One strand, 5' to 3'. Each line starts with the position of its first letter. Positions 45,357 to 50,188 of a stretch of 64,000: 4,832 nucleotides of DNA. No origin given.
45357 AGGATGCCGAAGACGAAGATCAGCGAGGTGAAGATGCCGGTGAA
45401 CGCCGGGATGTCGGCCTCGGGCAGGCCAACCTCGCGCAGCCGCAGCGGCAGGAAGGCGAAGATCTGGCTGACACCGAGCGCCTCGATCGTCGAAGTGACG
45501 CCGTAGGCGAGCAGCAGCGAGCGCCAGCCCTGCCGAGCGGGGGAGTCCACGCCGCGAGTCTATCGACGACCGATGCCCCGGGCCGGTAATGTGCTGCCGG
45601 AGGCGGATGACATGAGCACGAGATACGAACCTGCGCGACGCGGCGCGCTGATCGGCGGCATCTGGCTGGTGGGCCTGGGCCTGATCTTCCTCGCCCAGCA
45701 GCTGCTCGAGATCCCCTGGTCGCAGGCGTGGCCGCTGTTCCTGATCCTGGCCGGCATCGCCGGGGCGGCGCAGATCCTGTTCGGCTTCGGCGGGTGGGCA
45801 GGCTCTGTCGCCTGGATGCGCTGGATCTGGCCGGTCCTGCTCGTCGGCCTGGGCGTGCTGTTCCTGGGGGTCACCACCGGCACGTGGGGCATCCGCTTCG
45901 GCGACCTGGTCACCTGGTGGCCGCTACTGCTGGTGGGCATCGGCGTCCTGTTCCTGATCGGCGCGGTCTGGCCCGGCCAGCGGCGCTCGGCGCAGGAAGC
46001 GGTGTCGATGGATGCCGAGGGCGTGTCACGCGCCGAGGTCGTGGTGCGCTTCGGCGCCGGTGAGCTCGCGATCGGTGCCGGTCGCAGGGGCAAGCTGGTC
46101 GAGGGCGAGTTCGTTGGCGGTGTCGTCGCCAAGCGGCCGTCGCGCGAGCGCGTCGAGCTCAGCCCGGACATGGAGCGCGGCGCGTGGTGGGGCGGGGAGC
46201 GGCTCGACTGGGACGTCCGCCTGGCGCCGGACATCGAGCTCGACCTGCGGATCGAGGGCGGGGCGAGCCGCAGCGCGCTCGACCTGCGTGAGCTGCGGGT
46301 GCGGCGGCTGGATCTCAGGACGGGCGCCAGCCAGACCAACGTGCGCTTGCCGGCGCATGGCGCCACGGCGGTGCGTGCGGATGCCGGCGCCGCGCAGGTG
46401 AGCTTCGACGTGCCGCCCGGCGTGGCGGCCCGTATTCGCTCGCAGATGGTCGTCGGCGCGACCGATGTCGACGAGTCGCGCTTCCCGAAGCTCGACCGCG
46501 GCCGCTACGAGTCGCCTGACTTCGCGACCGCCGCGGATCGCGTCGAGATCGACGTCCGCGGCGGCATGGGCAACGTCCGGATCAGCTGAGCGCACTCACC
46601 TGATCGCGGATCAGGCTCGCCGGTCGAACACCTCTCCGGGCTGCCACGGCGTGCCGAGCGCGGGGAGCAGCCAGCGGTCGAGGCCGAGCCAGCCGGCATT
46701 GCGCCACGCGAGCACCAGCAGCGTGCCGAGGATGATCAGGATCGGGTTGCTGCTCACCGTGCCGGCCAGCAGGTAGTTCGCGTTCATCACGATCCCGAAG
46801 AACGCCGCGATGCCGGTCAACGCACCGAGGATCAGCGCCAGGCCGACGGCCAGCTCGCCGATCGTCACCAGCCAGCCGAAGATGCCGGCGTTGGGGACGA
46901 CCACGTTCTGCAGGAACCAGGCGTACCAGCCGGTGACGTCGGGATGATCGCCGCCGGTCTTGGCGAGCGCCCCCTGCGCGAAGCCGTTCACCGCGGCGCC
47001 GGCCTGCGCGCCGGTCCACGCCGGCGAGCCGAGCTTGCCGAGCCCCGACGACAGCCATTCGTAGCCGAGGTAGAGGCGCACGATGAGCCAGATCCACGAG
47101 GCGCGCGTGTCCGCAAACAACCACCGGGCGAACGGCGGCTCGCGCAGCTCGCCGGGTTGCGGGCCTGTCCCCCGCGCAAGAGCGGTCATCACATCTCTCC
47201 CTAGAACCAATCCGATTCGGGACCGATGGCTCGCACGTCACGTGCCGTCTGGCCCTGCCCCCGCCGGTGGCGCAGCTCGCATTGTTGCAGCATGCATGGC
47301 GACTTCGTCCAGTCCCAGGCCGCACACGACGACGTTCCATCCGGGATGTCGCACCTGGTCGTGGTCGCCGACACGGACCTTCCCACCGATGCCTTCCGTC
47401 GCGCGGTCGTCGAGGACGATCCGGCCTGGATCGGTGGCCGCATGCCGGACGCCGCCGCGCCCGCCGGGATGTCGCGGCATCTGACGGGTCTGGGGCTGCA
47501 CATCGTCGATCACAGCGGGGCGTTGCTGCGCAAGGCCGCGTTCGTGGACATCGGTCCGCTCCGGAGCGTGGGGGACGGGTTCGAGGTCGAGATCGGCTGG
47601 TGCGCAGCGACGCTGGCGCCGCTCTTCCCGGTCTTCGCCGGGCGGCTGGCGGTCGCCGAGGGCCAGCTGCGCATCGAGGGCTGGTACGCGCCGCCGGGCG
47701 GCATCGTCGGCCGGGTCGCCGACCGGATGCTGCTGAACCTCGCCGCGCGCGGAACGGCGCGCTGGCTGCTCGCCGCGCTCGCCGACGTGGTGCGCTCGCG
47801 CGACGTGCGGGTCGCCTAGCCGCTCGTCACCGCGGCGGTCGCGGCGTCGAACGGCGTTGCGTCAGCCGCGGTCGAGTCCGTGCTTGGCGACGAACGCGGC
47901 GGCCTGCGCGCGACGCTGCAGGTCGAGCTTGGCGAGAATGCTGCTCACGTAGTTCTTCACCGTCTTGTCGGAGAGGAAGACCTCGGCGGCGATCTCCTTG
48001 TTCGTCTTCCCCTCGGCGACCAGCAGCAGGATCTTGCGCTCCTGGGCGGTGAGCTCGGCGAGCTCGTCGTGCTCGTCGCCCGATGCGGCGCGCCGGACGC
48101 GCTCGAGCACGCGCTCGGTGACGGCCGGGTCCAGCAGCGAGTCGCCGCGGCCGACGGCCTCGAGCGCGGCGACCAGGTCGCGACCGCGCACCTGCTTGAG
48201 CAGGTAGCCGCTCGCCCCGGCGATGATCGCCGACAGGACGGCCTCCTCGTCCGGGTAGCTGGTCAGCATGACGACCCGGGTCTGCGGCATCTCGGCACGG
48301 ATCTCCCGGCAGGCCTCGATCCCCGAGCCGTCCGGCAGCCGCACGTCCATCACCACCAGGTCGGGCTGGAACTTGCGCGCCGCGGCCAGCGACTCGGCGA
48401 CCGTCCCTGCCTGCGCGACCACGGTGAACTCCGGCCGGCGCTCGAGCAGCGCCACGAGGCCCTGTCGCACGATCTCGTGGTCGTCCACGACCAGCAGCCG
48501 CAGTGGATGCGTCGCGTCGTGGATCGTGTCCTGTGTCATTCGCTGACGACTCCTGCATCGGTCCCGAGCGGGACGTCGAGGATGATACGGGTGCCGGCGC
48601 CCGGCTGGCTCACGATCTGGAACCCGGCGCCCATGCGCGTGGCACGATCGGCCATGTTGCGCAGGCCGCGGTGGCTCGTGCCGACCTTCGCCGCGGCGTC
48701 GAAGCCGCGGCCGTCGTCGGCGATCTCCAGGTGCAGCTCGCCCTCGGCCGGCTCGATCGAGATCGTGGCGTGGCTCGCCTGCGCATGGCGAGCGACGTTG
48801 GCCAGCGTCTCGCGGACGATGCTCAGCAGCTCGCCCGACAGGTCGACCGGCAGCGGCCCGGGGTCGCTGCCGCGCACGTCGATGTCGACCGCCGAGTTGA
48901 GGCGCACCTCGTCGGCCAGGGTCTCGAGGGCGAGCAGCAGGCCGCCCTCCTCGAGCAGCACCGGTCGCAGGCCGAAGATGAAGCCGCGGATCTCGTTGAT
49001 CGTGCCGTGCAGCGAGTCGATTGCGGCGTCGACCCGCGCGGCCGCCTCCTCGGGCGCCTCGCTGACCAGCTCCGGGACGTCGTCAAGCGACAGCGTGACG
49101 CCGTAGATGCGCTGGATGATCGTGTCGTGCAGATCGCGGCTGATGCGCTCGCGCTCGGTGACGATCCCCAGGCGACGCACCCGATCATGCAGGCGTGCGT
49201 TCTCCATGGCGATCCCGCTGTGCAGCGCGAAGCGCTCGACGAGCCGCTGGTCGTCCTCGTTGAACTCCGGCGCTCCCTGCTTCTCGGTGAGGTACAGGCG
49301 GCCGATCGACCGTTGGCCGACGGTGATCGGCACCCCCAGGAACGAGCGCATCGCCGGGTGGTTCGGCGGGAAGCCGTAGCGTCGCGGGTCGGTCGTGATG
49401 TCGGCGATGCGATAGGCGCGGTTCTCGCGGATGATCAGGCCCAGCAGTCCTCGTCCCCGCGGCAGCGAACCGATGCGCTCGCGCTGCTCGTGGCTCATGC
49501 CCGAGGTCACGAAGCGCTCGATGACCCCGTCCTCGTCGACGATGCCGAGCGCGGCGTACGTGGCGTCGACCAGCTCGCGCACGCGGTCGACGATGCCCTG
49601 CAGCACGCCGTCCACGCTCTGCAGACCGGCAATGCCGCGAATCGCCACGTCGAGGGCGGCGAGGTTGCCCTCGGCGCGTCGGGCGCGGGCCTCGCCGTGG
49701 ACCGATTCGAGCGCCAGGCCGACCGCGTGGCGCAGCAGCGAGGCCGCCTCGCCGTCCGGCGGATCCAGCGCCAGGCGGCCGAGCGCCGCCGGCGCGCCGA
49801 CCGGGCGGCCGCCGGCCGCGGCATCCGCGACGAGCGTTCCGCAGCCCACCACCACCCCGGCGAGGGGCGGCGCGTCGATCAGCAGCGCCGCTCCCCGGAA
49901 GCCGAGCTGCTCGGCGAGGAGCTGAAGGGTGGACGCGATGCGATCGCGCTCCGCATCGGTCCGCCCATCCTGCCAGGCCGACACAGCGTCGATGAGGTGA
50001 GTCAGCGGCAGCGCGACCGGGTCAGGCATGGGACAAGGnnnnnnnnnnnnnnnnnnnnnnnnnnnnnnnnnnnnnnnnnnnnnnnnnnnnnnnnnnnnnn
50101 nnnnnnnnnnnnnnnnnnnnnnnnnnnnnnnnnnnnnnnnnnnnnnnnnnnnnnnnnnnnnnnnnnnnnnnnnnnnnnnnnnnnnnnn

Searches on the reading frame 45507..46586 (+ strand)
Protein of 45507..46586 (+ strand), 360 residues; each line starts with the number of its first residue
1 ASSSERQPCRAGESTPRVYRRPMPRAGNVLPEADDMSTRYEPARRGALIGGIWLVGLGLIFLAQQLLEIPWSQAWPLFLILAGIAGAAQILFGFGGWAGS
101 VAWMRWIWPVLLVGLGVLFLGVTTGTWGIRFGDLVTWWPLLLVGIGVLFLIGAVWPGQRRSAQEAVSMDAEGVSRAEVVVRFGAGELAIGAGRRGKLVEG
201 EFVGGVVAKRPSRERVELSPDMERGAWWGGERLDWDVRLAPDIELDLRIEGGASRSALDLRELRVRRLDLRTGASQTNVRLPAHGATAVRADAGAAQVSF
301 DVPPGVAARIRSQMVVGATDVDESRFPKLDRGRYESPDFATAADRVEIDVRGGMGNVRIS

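Call 28: search_protein_families(library=pfam, proteins=[window:45507-46586:+], max_evalue=0.01)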
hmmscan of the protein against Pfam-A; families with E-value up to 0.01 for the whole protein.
window:45507-46586:+ (360 aa): 3 families
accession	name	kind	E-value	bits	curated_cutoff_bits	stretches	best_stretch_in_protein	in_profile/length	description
PF18917.5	LiaI-LiaF-like_TM1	-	2.7e-10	40.6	27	2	48-85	1-40/42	LiaI-LiaF-like transmembrane region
PF22570.1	LiaF-TM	-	2.9e-06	28.4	27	1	107-151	1-43/98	LiaF transmembrane domain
PF17115.11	Toast_rack_N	-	0.00025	21.7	22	1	173-253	3-92/92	N-terminal domain of toast_rack, DUF2154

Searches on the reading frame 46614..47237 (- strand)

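Call 28: search_protein_families(library=pfam, proteins=[window:46614-47237:-], max_evalue=0.01)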
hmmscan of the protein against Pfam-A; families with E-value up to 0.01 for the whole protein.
window:46614-47237:- (208 aa): 1 family
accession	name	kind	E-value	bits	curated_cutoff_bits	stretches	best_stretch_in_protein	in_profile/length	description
PF07681.17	DoxX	-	2.9e-06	28.3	23.6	1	50-153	2-77/85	DoxX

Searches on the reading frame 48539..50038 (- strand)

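Call 28: search_protein_families(library=pfam, proteins=[window:48539-50038:-], max_evalue=0.01)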
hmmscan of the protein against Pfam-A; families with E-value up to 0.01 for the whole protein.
window:48539-50038:- (500 aa): 6 families
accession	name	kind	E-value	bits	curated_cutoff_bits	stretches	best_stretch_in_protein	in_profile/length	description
PF13185.12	GAF_2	-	4.8e-21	75.8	28.6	1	141-279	3-136/136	GAF domain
PF01590.32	GAF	-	2.8e-19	70.4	22.4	1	143-277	3-132/133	GAF domain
PF07730.19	HisKA_3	-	3.1e-13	50.5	24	1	295-360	1-66/68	Histidine kinase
PF02518.31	HATPase_c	-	2.3e-10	41.3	26.4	1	404-491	6-109/111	Histidine kinase-, DNA gyrase B-, and HSP90-like ATPase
PF13492.12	GAF_3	-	6.5e-09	36.7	27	1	141-280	1-129/129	GAF domain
PF13581.12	HATPase_c_2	-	9e-06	26.2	27.4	1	396-456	24-89/127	Histidine kinase-like ATPase domain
